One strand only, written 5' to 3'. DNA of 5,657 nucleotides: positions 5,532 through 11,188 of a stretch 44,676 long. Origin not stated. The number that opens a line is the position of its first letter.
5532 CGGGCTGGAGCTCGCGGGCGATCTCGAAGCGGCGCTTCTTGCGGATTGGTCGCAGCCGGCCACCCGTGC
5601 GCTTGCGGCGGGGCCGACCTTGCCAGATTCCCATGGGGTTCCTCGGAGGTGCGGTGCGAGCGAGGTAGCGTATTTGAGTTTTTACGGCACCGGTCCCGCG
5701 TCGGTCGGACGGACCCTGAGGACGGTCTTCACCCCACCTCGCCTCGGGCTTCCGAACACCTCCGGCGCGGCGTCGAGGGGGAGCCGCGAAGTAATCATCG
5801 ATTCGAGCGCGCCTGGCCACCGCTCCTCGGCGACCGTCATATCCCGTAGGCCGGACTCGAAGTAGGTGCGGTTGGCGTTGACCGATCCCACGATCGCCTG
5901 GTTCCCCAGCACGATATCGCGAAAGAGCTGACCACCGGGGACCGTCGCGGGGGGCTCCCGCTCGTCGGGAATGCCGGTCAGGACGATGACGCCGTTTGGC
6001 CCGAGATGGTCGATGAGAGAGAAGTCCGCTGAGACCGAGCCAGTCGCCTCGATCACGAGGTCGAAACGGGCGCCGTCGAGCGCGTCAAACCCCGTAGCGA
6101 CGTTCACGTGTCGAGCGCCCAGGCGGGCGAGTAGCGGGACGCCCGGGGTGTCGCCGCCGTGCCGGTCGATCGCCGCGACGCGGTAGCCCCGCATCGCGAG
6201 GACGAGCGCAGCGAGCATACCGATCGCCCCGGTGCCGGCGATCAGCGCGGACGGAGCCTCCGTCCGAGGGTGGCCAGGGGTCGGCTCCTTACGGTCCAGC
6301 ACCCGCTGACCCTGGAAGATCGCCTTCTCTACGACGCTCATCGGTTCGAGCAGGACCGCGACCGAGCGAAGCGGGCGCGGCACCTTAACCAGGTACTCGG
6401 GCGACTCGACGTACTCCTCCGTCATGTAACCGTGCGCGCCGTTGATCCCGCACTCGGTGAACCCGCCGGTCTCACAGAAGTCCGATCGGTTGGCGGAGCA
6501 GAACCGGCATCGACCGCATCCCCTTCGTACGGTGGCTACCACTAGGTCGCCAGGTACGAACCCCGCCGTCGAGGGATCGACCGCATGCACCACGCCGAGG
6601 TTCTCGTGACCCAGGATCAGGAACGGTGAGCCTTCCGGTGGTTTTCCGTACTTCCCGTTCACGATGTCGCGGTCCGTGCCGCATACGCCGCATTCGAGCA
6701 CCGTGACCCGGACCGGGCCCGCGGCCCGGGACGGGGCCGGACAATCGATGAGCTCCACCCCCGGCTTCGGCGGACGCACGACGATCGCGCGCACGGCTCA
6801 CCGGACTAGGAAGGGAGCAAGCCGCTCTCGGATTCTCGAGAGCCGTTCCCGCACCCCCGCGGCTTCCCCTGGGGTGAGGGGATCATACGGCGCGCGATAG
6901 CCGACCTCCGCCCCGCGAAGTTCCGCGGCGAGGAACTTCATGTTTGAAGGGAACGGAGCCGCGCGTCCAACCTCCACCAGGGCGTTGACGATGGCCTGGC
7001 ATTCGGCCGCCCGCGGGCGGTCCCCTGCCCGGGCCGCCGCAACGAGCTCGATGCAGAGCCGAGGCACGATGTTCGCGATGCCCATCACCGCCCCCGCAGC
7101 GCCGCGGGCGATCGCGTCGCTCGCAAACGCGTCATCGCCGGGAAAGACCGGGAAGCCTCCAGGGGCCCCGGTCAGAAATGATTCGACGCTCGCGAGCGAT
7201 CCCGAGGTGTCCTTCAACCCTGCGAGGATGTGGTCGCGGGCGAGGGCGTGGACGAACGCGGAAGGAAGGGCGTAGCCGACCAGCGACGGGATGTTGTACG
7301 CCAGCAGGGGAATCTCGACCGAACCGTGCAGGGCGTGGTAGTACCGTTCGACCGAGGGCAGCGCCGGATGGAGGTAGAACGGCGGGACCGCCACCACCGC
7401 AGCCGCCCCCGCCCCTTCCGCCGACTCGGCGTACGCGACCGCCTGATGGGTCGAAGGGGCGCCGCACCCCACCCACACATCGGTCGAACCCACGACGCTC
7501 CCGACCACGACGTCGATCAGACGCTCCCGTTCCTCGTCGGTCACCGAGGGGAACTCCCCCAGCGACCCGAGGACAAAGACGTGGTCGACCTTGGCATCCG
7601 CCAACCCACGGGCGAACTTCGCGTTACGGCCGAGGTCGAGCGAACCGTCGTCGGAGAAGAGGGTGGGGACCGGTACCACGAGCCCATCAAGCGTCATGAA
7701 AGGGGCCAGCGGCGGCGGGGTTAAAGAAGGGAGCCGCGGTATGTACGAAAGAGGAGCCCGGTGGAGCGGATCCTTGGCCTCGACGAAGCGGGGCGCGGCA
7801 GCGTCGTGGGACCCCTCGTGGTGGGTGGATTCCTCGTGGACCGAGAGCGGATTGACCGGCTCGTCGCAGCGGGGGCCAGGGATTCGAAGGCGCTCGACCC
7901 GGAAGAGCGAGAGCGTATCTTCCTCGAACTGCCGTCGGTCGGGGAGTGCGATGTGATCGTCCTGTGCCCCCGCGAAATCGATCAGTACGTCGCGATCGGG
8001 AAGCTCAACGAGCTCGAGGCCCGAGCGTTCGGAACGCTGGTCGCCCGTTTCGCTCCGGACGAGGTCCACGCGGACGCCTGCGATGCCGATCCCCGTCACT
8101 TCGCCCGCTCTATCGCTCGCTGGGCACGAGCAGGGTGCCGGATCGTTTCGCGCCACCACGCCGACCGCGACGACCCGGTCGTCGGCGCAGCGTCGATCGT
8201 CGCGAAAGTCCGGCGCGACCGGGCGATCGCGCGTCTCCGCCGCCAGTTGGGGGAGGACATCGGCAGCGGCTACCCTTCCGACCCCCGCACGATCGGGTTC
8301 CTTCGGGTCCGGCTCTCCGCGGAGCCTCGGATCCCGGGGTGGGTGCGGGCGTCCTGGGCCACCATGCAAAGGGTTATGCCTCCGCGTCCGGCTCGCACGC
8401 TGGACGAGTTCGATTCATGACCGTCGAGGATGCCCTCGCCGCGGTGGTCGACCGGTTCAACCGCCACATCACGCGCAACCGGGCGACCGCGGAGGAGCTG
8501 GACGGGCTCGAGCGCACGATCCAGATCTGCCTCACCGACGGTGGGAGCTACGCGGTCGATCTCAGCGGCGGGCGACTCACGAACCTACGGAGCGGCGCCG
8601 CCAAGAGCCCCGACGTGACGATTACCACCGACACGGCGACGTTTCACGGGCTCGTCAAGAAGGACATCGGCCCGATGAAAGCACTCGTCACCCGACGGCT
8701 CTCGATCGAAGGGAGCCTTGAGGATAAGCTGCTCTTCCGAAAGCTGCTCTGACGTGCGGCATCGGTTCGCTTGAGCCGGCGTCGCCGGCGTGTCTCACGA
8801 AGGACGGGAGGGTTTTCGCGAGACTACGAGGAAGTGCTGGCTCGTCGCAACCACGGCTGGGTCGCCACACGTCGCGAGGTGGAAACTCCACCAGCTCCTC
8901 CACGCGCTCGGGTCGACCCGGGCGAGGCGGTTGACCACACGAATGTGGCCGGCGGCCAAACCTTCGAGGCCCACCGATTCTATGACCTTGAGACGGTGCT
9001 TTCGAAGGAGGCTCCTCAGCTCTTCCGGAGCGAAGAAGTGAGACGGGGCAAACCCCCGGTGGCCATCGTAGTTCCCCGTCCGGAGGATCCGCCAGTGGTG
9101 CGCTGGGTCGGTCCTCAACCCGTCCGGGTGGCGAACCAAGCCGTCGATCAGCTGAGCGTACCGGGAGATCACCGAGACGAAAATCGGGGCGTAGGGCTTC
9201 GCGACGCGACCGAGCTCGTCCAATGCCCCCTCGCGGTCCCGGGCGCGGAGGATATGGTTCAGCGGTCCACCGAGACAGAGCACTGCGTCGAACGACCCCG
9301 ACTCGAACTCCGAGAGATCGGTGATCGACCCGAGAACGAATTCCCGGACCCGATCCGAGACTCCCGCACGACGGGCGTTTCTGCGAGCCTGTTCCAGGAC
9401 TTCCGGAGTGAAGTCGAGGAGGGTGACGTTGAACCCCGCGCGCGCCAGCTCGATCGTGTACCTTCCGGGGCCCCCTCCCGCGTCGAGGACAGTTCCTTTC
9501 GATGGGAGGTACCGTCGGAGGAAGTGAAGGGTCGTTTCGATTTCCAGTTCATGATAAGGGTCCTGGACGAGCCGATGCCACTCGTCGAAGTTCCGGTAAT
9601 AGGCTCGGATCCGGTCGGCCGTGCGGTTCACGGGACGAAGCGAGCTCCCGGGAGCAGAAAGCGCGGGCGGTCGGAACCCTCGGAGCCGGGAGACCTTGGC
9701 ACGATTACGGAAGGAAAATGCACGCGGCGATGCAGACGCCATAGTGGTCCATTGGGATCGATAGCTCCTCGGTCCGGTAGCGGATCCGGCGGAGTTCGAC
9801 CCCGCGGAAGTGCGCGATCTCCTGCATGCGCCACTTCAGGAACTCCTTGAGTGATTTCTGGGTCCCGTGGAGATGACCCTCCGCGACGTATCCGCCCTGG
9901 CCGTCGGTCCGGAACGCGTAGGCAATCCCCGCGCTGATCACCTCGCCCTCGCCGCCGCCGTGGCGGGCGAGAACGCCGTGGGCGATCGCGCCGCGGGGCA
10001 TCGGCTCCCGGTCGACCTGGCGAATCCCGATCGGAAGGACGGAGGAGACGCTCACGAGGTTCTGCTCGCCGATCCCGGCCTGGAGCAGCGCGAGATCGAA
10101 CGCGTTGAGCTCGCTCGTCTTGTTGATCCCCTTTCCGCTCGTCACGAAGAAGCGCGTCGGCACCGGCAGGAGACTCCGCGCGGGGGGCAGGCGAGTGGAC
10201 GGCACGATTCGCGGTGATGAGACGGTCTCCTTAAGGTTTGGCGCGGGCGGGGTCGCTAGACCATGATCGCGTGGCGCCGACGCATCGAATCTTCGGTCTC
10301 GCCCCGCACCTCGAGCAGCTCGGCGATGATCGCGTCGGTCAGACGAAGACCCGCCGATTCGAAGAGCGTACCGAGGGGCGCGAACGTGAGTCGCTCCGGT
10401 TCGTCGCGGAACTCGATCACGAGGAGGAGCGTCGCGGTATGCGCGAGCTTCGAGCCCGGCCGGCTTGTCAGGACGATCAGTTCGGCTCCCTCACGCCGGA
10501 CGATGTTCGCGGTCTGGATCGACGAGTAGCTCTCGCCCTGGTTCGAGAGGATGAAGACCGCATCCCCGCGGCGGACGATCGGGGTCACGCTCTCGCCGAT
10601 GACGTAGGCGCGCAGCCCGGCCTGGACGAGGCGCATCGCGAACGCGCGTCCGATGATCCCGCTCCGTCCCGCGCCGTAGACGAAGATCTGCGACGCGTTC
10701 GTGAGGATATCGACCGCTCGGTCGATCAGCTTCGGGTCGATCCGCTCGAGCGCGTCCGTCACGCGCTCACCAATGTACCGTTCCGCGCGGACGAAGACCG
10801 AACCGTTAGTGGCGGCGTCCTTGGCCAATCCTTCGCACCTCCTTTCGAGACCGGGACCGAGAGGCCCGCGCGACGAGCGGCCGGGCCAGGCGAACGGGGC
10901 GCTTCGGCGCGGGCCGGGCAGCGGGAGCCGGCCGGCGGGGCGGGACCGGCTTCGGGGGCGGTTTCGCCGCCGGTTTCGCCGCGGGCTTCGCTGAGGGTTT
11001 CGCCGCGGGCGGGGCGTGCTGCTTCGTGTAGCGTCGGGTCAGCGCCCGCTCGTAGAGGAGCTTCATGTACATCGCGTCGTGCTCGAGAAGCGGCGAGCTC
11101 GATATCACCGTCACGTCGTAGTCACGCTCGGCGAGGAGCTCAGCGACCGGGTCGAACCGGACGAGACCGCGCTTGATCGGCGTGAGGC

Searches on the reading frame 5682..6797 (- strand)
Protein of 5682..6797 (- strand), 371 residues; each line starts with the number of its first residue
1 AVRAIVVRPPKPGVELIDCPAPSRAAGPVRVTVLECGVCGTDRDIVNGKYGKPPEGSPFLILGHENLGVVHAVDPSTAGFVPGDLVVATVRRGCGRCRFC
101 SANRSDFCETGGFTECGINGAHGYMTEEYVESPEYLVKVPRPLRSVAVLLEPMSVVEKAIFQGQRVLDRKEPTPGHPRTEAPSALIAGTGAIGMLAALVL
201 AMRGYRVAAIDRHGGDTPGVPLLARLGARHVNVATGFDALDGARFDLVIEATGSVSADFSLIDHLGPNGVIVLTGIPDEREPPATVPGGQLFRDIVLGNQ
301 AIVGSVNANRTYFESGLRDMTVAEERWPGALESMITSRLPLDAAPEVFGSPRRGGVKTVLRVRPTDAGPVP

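Call 63: search_protein_families(library=pfam, max_evalue=0.001, proteins=[window:5682-6797:-])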
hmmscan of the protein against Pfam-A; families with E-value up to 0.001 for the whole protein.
window:5682-6797:- (371 aa): 3 families
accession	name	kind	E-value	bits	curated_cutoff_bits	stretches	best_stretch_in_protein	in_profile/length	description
PF16912.11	Glu_dehyd_C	-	3e-44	151.5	34.9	1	146-360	3-209/211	Glucose dehydrogenase C-terminus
PF08240.17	ADH_N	-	1.5e-18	67.4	23.5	1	27-140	3-103/104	Alcohol dehydrogenase GroES-like domain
PF00107.32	ADH_zinc_N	-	7.6e-07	29.6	31.8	1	191-315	1-122/129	Zinc-binding dehydrogenase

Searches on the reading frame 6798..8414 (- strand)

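Call 63: search_protein_families(library=pfam, max_evalue=0.001, proteins=[window:6798-8414:-])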
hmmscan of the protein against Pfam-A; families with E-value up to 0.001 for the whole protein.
window:6798-8414:- (538 aa): 1 family
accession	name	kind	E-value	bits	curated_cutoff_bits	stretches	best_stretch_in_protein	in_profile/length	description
PF00701.28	DHDPS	-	8.9e-47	159.6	22.1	1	243-523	3-284/289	Dihydrodipicolinate synthetase family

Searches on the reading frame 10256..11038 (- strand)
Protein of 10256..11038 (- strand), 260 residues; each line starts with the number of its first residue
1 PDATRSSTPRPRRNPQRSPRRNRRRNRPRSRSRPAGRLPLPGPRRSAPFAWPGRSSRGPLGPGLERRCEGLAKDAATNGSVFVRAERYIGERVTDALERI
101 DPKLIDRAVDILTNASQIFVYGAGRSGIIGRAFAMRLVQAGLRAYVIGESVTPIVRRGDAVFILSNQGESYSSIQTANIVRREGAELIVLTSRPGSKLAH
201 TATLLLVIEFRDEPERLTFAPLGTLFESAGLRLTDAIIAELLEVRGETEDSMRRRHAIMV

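Call 63: search_protein_families(library=pfam, max_evalue=0.001, proteins=[window:10256-11038:-])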
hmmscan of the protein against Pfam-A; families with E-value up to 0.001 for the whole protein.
window:10256-11038:- (260 aa): 2 families
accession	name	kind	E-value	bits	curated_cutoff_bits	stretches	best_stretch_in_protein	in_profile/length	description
PF01380.27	SIS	-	2.6e-15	56.8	25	1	111-208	1-104/131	SIS domain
PF13580.11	SIS_2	-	3e-06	27.7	27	0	155-192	101-138/138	SIS domain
